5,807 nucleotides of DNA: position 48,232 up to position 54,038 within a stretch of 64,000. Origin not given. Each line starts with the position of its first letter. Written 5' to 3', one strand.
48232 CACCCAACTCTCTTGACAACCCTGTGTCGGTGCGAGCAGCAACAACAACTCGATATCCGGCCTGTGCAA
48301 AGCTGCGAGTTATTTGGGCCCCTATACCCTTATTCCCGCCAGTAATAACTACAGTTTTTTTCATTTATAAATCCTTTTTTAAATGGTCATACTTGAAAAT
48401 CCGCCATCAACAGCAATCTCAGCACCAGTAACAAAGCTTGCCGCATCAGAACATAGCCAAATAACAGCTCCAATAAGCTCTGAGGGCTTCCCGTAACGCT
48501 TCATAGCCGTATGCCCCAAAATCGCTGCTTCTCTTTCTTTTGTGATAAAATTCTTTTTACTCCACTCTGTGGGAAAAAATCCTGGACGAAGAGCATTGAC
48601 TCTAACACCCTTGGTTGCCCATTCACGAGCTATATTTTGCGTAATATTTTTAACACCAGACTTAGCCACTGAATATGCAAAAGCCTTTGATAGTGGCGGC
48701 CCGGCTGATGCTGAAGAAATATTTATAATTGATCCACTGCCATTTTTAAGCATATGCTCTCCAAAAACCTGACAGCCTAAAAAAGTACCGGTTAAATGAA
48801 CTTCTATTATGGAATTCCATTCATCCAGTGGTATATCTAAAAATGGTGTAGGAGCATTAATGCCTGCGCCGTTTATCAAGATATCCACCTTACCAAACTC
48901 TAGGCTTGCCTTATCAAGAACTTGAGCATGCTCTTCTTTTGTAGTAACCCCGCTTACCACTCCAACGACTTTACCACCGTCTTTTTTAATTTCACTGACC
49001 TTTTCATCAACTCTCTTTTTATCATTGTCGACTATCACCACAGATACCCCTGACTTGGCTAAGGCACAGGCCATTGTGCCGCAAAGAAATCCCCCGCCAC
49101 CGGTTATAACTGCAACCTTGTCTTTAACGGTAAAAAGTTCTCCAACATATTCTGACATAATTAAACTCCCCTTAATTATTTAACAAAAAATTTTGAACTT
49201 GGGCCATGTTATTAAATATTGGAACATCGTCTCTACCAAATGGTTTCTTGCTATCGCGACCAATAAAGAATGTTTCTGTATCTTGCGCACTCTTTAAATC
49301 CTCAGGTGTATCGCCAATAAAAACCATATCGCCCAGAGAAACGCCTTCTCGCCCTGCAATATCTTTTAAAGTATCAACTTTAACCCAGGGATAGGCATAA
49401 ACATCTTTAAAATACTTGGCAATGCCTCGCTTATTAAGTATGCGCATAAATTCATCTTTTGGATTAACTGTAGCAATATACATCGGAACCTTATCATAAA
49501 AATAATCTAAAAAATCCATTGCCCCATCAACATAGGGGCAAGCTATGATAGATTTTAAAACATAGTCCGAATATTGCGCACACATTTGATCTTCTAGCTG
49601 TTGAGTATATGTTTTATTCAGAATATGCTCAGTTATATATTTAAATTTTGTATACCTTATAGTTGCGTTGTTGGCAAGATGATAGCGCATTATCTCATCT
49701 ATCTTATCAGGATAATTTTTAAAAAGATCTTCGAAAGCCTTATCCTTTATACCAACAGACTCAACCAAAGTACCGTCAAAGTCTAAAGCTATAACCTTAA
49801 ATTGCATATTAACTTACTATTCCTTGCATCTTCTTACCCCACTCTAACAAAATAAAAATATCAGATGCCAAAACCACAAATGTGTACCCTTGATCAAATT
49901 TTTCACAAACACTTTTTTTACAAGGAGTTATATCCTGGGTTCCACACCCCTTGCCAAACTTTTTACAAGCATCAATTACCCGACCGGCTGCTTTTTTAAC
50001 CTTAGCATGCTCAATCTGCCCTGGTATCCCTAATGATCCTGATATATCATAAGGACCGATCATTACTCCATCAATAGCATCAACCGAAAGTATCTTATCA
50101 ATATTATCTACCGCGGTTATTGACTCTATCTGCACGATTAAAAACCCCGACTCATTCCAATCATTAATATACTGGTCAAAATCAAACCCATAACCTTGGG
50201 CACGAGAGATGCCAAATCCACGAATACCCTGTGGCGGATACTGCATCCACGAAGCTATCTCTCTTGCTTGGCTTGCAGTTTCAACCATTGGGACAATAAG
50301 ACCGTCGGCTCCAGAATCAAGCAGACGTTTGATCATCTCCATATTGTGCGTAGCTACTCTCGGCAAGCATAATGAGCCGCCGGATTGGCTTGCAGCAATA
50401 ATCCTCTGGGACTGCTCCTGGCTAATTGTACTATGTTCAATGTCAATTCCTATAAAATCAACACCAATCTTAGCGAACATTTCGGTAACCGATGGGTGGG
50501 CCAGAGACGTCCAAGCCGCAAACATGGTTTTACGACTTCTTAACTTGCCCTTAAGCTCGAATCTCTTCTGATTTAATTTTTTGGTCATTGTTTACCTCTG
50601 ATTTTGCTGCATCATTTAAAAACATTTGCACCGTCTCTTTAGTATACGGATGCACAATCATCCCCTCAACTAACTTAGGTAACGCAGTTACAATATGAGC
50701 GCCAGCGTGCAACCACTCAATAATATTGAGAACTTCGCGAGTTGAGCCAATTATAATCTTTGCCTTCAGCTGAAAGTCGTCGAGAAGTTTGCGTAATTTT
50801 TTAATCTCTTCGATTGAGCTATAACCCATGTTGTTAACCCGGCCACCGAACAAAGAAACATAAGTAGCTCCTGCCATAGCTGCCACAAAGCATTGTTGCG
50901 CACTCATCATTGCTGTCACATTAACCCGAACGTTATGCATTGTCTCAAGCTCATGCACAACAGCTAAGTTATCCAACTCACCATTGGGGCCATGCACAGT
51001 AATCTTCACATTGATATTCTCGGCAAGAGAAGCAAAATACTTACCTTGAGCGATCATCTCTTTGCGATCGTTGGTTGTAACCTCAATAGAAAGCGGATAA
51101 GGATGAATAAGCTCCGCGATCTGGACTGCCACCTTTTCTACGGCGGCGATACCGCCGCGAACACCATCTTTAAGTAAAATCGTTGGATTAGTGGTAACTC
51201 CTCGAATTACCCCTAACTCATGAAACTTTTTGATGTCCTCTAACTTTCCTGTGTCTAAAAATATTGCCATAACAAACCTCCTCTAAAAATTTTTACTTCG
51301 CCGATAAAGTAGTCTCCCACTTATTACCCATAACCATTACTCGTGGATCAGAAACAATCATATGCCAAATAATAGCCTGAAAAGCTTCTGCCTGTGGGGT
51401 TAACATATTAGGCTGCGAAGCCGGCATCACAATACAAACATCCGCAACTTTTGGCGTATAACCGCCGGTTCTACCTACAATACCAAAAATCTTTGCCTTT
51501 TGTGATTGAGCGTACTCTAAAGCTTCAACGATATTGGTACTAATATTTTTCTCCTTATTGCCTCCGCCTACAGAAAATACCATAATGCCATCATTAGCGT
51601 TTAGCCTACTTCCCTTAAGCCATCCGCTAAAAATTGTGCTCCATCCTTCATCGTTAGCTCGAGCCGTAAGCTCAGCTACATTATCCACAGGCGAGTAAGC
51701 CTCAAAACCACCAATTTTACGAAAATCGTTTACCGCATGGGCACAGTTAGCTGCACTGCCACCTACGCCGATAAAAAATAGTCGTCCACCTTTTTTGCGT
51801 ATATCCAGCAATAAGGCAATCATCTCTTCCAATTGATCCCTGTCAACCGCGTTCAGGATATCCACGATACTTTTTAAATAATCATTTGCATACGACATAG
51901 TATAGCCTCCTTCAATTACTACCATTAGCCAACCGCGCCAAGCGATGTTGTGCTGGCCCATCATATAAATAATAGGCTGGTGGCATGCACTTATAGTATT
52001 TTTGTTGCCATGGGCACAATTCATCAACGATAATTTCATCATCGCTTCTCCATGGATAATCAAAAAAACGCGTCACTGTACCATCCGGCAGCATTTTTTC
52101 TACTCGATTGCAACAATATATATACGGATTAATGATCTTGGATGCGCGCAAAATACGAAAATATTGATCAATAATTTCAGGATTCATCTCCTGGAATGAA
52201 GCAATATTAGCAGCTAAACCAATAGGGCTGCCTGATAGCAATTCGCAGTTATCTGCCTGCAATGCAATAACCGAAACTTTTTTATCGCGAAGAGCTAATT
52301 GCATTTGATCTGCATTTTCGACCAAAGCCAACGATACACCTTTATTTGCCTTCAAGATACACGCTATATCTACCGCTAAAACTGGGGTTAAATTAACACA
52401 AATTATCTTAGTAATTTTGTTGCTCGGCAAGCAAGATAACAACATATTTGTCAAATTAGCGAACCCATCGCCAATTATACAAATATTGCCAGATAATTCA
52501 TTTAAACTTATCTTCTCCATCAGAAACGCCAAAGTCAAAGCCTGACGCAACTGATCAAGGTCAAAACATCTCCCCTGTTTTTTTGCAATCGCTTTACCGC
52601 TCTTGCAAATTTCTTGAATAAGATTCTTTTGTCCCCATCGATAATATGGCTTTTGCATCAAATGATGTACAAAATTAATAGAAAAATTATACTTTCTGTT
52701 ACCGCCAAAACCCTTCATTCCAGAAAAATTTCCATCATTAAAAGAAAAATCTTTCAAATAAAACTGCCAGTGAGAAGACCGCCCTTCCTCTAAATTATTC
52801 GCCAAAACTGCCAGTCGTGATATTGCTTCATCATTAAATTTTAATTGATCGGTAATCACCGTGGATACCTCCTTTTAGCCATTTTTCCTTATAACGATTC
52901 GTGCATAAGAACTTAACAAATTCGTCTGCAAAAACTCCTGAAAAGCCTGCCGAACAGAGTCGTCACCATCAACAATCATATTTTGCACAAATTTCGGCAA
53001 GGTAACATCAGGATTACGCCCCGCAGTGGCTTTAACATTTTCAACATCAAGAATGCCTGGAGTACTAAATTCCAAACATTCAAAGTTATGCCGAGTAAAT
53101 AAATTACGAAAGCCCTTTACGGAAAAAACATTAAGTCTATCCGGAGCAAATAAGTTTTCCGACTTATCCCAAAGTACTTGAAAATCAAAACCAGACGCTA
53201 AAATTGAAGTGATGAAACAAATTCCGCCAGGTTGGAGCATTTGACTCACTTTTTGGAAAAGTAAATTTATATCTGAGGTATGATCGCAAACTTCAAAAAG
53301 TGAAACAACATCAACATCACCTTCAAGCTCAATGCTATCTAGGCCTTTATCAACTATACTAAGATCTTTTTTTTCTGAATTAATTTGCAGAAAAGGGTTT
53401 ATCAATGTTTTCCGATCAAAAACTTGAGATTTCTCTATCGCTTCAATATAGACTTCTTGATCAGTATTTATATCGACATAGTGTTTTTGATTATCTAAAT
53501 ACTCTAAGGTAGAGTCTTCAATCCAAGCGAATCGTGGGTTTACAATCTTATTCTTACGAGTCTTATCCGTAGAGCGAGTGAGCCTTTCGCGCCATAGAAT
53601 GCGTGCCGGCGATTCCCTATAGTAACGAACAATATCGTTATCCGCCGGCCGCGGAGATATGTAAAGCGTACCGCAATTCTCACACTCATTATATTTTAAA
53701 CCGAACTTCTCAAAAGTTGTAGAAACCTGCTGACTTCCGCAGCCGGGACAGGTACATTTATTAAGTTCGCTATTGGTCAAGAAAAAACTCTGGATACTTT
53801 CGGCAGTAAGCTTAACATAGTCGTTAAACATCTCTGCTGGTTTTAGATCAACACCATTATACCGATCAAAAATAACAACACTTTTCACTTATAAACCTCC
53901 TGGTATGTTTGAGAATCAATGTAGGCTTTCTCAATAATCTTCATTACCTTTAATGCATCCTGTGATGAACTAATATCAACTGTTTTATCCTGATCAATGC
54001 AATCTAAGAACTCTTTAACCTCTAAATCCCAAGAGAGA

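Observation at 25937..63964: About 38-kb, at least 37-gene co-directional glycan super-operon combining sulfation, C-methylation, rSAM tailoring and ulosonic/heptose chemistry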

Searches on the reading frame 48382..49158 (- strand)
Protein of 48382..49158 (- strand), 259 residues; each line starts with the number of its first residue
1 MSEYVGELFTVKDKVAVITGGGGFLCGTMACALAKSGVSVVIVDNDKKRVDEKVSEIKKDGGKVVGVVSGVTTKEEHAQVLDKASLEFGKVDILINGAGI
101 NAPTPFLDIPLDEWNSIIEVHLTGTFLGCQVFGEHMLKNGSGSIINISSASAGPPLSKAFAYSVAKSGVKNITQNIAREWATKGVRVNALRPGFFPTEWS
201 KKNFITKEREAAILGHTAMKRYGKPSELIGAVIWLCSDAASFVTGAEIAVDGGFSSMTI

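Call 6: search_protein_families(library=pfam, proteins=[window:48382-49158:-], max_evalue=0.01)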
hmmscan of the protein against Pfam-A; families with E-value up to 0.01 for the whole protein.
window:48382-49158:- (259 aa): 6 families
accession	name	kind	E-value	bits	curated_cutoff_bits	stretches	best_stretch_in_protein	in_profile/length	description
PF13561.12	adh_short_C2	-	2.3e-53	181.6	27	1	29-255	12-236/236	Enoyl-(Acyl carrier protein) reductase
PF00106.31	adh_short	-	5.7e-47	160.2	26.6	1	14-203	1-190/195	short chain dehydrogenase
PF08659.16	KR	-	4e-08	33.8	22.6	1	17-165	4-152/180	KR domain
PF23441.1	SDR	-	5.5e-05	23.1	27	1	16-254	10-255/258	SDR-like rossmann domain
PF01370.27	Epimerase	-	0.00052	19.9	20.9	1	17-185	2-165/240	NAD dependent epimerase/dehydratase family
PF03721.20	UDPG_MGDP_dh_N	-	0.0026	17.8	27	1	15-52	3-38/187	UDP-glucose/GDP-mannose dehydrogenase family, NAD binding domain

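Call 12: search_protein_families(library=ncbifam, proteins=[window:48382-49158:-], max_evalue=0.00001)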
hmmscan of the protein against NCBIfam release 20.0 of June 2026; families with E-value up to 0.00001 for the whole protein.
window:48382-49158:- (259 aa): 210 families (the best 25 are shown)
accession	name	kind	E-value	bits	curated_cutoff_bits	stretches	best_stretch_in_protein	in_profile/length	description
NF006132.0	PRK08277.1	subfamily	3.2e-74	249.8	281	1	7-257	4-277/280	D-mannonate oxidoreductase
NF006070.0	PRK08213.1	subfamily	9.1e-61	205.6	279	1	5-255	4-257/259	gluconate 5-dehydrogenase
NF005559.1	PRK07231.1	subfamily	9e-58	195.7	215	1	11-254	2-247/249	glucose 1-dehydrogenase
NF004774.0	PRK06114.1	equivalog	9.9e-56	188.9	360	1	6-255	9-260/262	SDR family oxidoreductase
NF004791.0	PRK06138.1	equivalog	3.3e-54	183.8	312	1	11-255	3-250/252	SDR family oxidoreductase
NF005309.0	PRK06841.1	subfamily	1.1e-53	182.3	286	1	5-255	7-253/255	GolD/DthD family dehydrogenase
NF006493.1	PRK08936.1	subfamily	1.4e-53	181.8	420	1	11-255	5-251/261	glucose-1-dehydrogenase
NF004198.0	PRK05653.1-3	equivalog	3.7e-53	180.5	296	1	11-254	5-246/248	3-oxoacyl-ACP reductase FabG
NF004818.0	PRK06172.1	equivalog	3.8e-52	177.1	336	1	10-255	4-251/253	SDR family oxidoreductase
NF005681.0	PRK07478.1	subfamily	4.2e-52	177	267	1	11-256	4-251/254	SDR family oxidoreductase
NF005390.0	PRK06935.1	equivalog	8.6e-52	176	369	1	1-254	3-255/258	2-dehydro-3-deoxy-D-gluconate 5-dehydrogenase KduD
NF004778.0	PRK06124.1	equivalog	2.1e-51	174.8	303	1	8-255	6-253/256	SDR family oxidoreductase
TIGR01830.1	3oxo_ACP_reduc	equivalog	2.2e-51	174.9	297.75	1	16-254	1-238/239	3-oxoacyl-[acyl-carrier-protein] reductase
NF009466.0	PRK12826.1-2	subfamily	5.7e-51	173.4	222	1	13-254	3-244/248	3-oxoacyl-ACP reductase FabG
NF005853.0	PRK07774.1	equivalog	6.4e-51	173.2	303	1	10-254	3-246/250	SDR family oxidoreductase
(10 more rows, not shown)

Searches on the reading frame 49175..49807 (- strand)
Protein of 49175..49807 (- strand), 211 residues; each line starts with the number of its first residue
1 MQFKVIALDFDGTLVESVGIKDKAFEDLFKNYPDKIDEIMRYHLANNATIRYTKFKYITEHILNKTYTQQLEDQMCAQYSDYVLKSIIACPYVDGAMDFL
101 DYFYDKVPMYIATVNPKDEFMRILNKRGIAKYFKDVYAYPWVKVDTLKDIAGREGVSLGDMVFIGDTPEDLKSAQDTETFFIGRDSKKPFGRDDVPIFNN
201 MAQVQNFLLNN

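Call 6: search_protein_families(library=pfam, proteins=[window:49175-49807:-], max_evalue=0.01)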
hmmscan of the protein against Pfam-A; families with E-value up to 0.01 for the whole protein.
window:49175-49807:- (211 aa): 3 families
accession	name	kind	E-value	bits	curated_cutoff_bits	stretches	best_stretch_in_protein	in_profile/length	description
PF13419.12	HAD_2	-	9e-12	45.9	23.8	1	8-182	3-176/178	Haloacid dehalogenase-like hydrolase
PF00702.32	Hydrolase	-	6.8e-10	40.1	26.4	1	3-175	1-188/191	haloacid dehalogenase-like hydrolase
PF12710.13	HAD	-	0.00036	21.4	27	1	7-174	2-188/189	haloacid dehalogenase-like hydrolase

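Call 12: search_protein_families(library=ncbifam, proteins=[window:49175-49807:-], max_evalue=0.00001)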
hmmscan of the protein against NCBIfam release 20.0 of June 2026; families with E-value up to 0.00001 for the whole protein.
window:49175-49807:- (211 aa): 2 families
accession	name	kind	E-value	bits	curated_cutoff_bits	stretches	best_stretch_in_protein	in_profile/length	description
NF009695.0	PRK13222.1-2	equivalog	2.7e-09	36.9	225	1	2-179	5-188/226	phosphoglycolate phosphatase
NF009697.0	PRK13222.1-4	equivalog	8.7e-08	31.8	327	1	2-183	6-192/232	phosphoglycolate phosphatase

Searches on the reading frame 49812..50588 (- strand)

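Call 6: search_protein_families(library=pfam, proteins=[window:49812-50588:-], max_evalue=0.01)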
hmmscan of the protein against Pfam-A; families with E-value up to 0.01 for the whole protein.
window:49812-50588:- (259 aa): 2 families
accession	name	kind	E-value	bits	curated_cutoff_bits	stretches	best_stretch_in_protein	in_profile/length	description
PF03328.21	HpcH_HpaI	-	7.6e-33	114.1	25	1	25-213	4-185/221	HpcH/HpaI aldolase/citrate lyase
PF00224.27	PK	-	0.0058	16.2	30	0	150-214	220-276/328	Pyruvate kinase, barrel domain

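Call 12: search_protein_families(library=ncbifam, proteins=[window:49812-50588:-], max_evalue=0.00001)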
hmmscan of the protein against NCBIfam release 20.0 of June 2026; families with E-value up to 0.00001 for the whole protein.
window:49812-50588:- (259 aa): 4 families
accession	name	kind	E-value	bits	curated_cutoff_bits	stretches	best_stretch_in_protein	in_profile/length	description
TIGR02311.1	HpaI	equivalog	1.4e-45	155.7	368.8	1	12-249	3-239/249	4-hydroxy-2-oxoheptanedioate aldolase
NF007849.0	PRK10558.1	equivalog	8.5e-44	149.9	393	1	11-249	9-245/256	2-dehydro-3-deoxyglucarate aldolase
TIGR03239.1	GarL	equivalog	1.8e-43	148.9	406.75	1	12-250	3-239/249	2-dehydro-3-deoxyglucarate aldolase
NF007521.0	PRK10128.1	equivalog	1.5e-41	142.7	441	1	12-244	9-240/267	2-keto-3-deoxy-L-rhamnonate aldolase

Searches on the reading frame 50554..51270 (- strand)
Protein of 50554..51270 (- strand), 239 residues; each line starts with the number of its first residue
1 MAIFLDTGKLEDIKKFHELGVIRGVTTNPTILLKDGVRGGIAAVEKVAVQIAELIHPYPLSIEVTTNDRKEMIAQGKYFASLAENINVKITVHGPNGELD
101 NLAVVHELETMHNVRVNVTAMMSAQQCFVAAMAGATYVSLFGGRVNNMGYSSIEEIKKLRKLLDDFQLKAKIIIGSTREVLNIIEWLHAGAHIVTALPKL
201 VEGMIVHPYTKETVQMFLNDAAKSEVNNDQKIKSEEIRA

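Call 6: search_protein_families(library=pfam, proteins=[window:50554-51270:-], max_evalue=0.01)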
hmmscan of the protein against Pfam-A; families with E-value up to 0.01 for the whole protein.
window:50554-51270:- (239 aa): 1 family
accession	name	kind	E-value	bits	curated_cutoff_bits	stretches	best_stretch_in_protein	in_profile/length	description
PF00923.25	TAL_FSA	-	5.9e-37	128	27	1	3-230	1-261/285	Transaldolase/Fructose-6-phosphate aldolase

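Call 12: search_protein_families(library=ncbifam, proteins=[window:50554-51270:-], max_evalue=0.00001)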
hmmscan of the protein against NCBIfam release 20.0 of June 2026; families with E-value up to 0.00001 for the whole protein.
window:50554-51270:- (239 aa): 5 families
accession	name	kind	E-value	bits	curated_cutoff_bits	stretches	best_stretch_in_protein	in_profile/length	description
TIGR00875.1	fsa_talC_mipB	equivalog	7.9e-43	146.4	245.95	1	1-222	1-210/213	fructose-6-phosphate aldolase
TIGR02134.1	transald_staph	equivalog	1.4e-30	106.7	281.95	1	2-225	7-232/236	transaldolase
NF009296.0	PRK12653.1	subfamily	1.4e-25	90.4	306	1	1-220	1-210/220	fructose-6-phosphate aldolase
NF009299.0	PRK12656.1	equivalog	9.9e-25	87.3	214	1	1-222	1-214/222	fructose-6-phosphate aldolase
TIGR00874.1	talAB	equivalog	7.4e-06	25.5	396.2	0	97-204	133-250/317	transaldolase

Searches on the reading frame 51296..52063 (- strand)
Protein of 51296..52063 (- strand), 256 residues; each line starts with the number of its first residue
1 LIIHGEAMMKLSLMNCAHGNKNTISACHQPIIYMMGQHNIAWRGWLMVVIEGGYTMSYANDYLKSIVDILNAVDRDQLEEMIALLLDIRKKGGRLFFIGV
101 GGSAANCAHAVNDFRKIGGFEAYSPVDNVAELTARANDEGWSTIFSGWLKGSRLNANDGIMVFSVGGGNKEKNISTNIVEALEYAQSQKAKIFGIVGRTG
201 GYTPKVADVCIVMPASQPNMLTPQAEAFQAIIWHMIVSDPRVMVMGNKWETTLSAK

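Call 6: search_protein_families(library=pfam, proteins=[window:51296-52063:-], max_evalue=0.01)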
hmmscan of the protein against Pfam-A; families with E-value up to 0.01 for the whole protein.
window:51296-52063:- (256 aa): 2 families
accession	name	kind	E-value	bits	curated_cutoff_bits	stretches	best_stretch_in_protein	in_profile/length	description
PF13580.11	SIS_2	-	2.2e-08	34.6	27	1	61-196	1-137/138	SIS domain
PF01380.27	SIS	-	0.0049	17.1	25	0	88-120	2-33/131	SIS domain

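Call 12: search_protein_families(library=ncbifam, proteins=[window:51296-52063:-], max_evalue=0.00001)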
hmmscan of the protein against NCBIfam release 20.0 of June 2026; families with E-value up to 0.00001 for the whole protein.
window:51296-52063:- (256 aa): 5 families
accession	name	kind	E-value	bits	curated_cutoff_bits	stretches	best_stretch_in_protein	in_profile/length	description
TIGR00441.1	gmhA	equivalog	1.2e-11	44.9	209.45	1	83-219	2-136/154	D-sedoheptulose 7-phosphate isomerase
NF001628.0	PRK00414.1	equivalog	5.3e-10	39.2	265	1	76-216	28-165/192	D-sedoheptulose 7-phosphate isomerase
NF010546.0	PRK13936.1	equivalog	2.3e-07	30.8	276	1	76-216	27-168/197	phosphoheptose isomerase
NF010547.0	PRK13938.1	equivalog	1.2e-06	28.3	320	1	89-217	42-168/196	D-sedoheptulose 7-phosphate isomerase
NF040776.2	AlsR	equivalog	2.5e-06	26.6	400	0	98-227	135-241/279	transcriptional repressor AlsR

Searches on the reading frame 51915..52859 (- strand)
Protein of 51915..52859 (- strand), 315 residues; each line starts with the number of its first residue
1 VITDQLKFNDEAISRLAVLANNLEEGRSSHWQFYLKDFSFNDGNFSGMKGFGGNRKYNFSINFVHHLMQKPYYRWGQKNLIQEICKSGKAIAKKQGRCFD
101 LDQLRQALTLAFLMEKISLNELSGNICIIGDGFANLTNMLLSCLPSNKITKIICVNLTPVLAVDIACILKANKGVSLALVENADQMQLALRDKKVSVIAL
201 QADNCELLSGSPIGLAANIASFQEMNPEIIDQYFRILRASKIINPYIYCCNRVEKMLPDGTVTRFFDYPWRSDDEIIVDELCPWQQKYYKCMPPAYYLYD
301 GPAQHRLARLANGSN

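Call 6: search_protein_families(library=pfam, proteins=[window:51915-52859:-], max_evalue=0.01)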
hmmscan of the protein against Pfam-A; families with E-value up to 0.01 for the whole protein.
window:51915-52859:- (315 aa): 0 families

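Call 12: search_protein_families(library=ncbifam, proteins=[window:51915-52859:-], max_evalue=0.00001)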
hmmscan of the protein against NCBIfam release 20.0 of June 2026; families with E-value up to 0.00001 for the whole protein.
window:51915-52859:- (315 aa): 1 family
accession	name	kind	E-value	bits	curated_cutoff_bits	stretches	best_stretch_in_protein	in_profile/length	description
TIGR04371.1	methyltran_NanM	subfamily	8.9e-12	45.1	44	1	92-251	120-273/273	putative sugar O-methyltransferase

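Call 33: search_protein_families(library=pfam, proteins=[window:51915-52859:-], max_evalue=10)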
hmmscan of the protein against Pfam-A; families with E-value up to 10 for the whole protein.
window:51915-52859:- (315 aa): 2 families
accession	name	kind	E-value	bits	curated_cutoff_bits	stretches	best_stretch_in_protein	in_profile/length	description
PF20585.4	Pectate_lyase_5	-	0.045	14.3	24.3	1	180-203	4-27/126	Putative pectate lyase-like adhesive domain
PF16942.10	CclA_1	-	0.12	13.1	25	1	108-181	20-93/103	Putative cyclic bacteriocin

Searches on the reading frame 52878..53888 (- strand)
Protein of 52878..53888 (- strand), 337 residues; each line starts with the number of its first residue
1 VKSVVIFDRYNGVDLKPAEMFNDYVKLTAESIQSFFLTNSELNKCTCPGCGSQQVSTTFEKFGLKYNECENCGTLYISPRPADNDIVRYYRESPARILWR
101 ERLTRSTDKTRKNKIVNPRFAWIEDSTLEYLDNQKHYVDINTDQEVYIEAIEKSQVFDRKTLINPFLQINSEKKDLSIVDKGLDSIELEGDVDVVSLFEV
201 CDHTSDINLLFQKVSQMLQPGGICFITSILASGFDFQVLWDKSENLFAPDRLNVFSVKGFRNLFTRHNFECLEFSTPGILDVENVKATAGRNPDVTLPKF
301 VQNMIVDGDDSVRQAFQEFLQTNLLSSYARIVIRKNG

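Call 7: search_protein_families(library=pfam, proteins=[window:52878-53888:-], max_evalue=0.01)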
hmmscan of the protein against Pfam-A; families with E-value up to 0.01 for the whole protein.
window:52878-53888:- (337 aa): 4 families
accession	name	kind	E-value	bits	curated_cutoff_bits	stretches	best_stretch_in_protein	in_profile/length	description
PF13489.12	Methyltransf_23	-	3.6e-09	37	27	1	135-272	24-162/164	Methyltransferase domain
PF08242.18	Methyltransf_12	-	0.00041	21.5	30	1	182-223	64-97/98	Methyltransferase domain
PF08241.18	Methyltransf_11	-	0.00049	21.1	21.2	1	183-226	51-95/95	Methyltransferase domain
PF13847.12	Methyltransf_31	-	0.0049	17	27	1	188-230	70-113/145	Methyltransferase domain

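Call 11: search_protein_families(library=ncbifam, proteins=[window:52878-53888:-], max_evalue=0.00001)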
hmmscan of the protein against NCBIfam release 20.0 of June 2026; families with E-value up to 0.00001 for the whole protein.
window:52878-53888:- (337 aa): 0 families
